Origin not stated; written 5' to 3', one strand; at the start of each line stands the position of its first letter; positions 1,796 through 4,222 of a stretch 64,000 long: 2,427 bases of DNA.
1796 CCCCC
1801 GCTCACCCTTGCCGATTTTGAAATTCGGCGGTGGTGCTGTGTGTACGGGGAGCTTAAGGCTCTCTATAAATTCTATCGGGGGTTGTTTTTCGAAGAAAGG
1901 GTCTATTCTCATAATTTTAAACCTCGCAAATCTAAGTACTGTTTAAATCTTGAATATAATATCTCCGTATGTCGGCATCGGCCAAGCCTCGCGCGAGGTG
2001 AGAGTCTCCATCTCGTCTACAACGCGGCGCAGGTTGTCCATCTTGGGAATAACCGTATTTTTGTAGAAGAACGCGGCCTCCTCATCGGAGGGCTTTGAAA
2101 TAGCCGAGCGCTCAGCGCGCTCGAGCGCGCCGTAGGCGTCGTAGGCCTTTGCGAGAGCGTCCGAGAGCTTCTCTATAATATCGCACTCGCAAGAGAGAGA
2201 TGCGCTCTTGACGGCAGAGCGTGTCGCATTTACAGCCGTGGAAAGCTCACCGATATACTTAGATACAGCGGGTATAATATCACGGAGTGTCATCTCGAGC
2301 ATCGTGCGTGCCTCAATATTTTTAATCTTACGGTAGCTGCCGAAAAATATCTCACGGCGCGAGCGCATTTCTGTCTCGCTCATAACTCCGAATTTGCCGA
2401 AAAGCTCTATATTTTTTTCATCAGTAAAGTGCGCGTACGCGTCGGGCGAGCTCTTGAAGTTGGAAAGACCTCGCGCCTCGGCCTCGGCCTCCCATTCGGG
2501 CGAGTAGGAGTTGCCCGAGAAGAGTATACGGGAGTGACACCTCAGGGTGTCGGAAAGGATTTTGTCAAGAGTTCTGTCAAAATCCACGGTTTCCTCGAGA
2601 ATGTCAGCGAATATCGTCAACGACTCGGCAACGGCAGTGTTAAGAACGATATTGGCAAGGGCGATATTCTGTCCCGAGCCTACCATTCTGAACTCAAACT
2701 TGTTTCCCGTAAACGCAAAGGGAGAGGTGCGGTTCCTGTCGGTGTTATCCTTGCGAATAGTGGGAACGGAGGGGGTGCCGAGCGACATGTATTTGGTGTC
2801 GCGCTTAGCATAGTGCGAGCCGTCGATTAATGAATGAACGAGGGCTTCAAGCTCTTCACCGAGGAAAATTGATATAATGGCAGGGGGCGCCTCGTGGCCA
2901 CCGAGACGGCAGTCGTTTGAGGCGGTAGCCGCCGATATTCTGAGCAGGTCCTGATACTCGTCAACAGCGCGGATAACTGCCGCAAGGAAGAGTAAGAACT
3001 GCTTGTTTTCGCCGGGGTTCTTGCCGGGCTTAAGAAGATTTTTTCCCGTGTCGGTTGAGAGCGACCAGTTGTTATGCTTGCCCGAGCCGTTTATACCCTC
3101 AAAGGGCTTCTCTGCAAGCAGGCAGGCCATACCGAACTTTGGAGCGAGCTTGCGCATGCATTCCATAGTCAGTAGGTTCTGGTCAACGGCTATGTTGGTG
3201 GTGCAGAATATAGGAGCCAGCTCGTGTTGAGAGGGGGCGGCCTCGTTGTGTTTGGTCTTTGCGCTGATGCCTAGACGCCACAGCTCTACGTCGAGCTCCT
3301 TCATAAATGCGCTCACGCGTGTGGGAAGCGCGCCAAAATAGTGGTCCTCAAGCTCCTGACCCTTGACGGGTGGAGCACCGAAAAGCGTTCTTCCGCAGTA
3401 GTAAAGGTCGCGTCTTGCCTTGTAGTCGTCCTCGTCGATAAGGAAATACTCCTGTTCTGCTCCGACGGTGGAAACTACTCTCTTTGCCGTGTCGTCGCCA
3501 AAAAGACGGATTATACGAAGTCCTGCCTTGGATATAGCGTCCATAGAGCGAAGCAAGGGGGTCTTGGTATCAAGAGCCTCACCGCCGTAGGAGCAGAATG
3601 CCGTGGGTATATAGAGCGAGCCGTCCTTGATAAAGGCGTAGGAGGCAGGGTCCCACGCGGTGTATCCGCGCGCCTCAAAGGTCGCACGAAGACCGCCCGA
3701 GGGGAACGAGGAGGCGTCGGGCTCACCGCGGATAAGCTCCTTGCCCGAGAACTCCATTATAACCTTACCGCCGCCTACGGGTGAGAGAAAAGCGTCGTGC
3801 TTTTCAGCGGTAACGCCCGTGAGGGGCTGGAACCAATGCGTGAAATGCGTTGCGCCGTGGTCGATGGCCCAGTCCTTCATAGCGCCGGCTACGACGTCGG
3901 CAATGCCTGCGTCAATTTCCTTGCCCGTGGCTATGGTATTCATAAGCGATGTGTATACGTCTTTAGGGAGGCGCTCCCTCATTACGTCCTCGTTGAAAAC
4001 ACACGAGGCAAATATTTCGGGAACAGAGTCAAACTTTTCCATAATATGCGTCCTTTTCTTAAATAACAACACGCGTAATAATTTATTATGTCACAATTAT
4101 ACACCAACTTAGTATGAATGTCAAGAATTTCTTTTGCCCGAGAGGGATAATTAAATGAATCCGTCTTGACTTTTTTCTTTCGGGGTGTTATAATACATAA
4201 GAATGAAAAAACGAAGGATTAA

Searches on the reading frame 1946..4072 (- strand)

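Call 68: search_protein_families(library=pfam, proteins=[window:1946-4072:-], max_evalue=0.00001)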
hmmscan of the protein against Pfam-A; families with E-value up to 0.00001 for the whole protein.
window:1946-4072:- (709 aa): 3 families
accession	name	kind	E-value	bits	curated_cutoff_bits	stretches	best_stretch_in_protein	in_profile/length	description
PF12437.13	GSIII_N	-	5.9e-78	260.5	25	1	19-176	3-160/160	Glutamine synthetase type III N terminal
PF18318.6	Gln-synt_C-ter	-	1.6e-36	125.1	22.7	1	502-617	2-117/118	Glutamine synthetase C-terminal domain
PF00120.29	Gln-synt_C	-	5.4e-19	68.9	24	1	200-373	21-191/344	Glutamine synthetase, catalytic domain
